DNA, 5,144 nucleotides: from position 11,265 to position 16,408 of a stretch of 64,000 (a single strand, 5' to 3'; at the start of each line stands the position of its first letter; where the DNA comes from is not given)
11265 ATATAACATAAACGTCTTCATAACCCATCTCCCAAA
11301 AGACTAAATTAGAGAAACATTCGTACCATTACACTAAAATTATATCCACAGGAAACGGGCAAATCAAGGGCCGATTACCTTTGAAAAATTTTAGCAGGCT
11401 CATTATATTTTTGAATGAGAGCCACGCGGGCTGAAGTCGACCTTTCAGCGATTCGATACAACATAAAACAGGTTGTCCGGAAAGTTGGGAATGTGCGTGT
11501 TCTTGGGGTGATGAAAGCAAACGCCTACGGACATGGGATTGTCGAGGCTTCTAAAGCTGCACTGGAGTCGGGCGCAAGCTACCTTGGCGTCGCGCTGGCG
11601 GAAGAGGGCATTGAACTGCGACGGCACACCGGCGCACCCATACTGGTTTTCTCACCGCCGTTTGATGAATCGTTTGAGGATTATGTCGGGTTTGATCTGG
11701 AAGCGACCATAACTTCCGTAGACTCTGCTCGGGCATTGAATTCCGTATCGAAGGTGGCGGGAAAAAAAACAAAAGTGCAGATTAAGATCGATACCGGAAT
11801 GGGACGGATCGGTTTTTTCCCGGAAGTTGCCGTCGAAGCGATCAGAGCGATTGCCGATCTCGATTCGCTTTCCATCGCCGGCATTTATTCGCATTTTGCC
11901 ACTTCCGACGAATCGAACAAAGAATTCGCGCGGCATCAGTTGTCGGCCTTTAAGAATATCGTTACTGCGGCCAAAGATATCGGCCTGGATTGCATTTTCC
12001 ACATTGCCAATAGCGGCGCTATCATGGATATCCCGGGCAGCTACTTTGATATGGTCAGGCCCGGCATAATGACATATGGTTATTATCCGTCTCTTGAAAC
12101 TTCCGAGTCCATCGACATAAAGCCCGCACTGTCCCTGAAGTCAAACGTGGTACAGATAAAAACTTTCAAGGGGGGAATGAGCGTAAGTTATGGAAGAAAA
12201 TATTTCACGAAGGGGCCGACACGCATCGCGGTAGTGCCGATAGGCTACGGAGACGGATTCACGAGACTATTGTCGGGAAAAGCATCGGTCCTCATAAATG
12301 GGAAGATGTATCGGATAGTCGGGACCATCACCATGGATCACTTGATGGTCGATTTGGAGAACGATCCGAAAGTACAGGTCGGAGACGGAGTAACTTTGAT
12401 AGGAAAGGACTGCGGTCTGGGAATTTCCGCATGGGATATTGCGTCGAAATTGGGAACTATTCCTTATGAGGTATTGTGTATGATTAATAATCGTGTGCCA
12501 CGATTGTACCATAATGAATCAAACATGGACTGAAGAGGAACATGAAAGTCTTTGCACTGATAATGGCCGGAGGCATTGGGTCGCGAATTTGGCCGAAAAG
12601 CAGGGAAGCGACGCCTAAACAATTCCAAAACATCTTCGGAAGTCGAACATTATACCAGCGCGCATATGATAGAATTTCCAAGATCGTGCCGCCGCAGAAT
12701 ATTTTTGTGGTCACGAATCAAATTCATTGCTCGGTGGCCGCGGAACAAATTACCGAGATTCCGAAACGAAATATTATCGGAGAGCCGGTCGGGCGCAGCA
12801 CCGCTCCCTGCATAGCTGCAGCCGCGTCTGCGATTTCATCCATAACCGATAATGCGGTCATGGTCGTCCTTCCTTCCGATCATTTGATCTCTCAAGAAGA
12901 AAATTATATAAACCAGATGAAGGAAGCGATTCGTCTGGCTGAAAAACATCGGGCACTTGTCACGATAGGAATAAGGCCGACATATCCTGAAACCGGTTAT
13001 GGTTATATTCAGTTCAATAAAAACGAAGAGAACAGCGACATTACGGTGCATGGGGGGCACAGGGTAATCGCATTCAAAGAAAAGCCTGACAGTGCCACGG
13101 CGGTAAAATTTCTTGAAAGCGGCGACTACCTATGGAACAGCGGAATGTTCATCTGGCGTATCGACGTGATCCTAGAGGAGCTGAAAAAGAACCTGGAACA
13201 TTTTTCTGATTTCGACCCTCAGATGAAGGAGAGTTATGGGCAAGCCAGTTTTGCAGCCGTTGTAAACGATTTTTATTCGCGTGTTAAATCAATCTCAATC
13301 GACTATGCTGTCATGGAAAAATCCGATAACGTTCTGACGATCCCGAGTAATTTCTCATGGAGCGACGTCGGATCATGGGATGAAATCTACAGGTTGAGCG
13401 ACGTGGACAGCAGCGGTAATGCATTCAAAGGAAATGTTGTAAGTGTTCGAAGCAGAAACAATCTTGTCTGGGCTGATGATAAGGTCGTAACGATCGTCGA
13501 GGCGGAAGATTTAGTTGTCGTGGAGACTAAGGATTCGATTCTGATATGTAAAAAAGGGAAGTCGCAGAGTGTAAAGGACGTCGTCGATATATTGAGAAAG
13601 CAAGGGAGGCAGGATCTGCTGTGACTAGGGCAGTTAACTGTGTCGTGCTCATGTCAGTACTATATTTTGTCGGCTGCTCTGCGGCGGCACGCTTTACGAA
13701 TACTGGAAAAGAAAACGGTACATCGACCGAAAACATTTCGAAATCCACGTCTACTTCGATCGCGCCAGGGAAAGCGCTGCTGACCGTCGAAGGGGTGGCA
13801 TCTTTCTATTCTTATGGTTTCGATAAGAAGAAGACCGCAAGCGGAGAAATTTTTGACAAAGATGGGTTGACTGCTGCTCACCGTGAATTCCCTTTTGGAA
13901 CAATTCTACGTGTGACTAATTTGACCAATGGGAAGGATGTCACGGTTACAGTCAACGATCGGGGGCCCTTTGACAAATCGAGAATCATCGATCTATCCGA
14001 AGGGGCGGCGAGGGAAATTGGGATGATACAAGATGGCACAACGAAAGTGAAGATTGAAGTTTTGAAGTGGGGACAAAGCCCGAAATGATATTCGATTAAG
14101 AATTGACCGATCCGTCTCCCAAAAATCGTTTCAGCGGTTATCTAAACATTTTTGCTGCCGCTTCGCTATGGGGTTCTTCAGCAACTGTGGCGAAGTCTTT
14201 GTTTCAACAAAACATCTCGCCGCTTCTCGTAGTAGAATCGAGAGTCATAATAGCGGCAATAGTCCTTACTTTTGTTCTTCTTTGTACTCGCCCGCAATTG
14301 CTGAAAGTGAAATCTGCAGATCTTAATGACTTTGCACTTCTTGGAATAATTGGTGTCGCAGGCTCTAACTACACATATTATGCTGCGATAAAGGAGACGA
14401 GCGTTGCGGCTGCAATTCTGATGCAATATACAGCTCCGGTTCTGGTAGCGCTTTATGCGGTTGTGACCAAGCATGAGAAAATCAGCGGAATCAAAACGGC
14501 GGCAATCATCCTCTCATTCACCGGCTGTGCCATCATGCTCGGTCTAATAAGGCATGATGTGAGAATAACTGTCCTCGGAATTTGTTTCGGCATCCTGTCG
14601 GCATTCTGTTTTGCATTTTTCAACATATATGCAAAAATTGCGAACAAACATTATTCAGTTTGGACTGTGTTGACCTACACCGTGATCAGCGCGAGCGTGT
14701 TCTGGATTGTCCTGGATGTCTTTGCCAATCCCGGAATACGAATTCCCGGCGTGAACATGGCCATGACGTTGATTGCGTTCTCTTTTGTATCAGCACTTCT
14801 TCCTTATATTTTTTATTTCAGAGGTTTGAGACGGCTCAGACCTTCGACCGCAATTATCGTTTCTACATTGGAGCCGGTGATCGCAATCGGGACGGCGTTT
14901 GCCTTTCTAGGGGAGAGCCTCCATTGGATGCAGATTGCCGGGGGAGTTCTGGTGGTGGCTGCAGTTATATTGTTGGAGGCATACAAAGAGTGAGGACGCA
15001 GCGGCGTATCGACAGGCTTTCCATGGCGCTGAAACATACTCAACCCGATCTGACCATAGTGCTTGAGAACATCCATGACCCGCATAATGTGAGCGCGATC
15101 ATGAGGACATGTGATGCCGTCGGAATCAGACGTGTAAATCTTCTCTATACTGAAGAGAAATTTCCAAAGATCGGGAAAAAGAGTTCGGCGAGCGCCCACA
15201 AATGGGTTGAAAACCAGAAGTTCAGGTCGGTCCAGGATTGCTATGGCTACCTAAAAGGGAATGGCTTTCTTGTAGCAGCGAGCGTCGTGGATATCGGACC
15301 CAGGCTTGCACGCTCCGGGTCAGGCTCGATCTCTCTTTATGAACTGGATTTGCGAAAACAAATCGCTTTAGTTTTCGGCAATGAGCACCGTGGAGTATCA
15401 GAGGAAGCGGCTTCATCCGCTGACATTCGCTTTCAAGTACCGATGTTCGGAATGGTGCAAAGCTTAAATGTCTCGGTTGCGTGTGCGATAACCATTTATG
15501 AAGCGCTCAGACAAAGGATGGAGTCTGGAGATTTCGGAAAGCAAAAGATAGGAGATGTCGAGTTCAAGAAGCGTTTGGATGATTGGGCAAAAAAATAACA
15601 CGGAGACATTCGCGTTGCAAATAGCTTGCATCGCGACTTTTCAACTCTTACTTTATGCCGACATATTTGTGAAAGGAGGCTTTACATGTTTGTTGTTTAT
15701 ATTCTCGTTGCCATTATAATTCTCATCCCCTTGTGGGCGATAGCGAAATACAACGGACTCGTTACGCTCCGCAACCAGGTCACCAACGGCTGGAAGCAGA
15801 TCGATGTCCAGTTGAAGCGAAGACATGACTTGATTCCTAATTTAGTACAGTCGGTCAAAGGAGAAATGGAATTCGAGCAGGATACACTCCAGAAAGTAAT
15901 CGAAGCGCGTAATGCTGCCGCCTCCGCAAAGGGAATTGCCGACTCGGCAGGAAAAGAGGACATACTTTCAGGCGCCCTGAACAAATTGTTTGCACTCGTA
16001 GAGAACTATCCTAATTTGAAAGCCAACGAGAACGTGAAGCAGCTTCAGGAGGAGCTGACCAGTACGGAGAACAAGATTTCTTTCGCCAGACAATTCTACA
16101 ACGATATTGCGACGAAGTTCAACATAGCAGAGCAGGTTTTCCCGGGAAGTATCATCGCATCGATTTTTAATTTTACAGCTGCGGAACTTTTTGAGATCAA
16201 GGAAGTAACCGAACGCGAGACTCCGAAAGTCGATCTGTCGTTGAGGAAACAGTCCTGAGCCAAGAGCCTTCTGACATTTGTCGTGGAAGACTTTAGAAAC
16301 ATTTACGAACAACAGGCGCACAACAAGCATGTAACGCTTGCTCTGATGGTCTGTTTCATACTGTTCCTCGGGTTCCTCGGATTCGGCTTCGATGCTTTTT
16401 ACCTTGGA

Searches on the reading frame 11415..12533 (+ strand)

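Call 61: search_protein_families(library=pfam, proteins=[window:11415-12533:+], max_evalue=0.00001)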
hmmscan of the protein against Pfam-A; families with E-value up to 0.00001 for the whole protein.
window:11415-12533:+ (372 aa): 2 families
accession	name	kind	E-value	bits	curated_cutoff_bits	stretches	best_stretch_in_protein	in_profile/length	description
PF01168.26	Ala_racemase_N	-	4.7e-64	216.5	24.1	1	8-225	1-220/220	Alanine racemase, N-terminal domain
PF00842.27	Ala_racemase_C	-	6e-45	152.4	25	1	238-365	1-127/127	Alanine racemase, C-terminal domain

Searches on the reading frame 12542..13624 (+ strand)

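Call 61: search_protein_families(library=pfam, proteins=[window:12542-13624:+], max_evalue=0.00001)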
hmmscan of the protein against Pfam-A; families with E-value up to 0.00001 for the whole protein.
window:12542-13624:+ (360 aa): 3 families
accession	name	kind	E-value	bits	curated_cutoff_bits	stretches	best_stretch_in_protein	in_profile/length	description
PF00483.29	NTP_transferase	-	1.6e-41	142.9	21.2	1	5-287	2-240/245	Nucleotidyl transferase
PF22640.1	ManC_GMP_beta-helix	-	3.3e-13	49.8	27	1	297-350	1-54/55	MannoseP isomerase/GMP-like beta-helix domain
PF12804.13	NTP_transf_3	-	3.1e-06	27.9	27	1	5-131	1-112/160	MobA-like NTP transferase domain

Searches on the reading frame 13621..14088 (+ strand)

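Call 61: search_protein_families(library=pfam, proteins=[window:13621-14088:+], max_evalue=0.00001)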
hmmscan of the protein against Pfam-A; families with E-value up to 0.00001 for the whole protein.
window:13621-14088:+ (155 aa): 1 family
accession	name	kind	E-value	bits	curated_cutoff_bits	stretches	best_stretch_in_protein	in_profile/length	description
PF03330.24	DPBB_1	-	1.4e-23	83.3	28.8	1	56-145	2-83/83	Lytic transglycolase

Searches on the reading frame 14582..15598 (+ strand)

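Call 61: search_protein_families(library=pfam, proteins=[window:14582-15598:+], max_evalue=0.00001)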
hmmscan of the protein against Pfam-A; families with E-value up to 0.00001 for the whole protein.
window:14582-15598:+ (338 aa): 1 family
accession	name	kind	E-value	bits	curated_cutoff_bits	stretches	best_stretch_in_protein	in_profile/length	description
PF00588.24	SpoU_methylase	-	2e-31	109.4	29.7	1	157-306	2-142/142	SpoU rRNA Methylase family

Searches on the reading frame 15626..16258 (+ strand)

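Call 61: search_protein_families(library=pfam, proteins=[window:15626-16258:+], max_evalue=0.00001)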
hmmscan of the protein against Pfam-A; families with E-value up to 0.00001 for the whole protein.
window:15626-16258:+ (210 aa): 1 family
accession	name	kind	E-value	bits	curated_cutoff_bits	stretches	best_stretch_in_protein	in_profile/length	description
PF04011.17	LemA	-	1.9e-55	187.2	26.2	1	56-203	2-148/149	LemA family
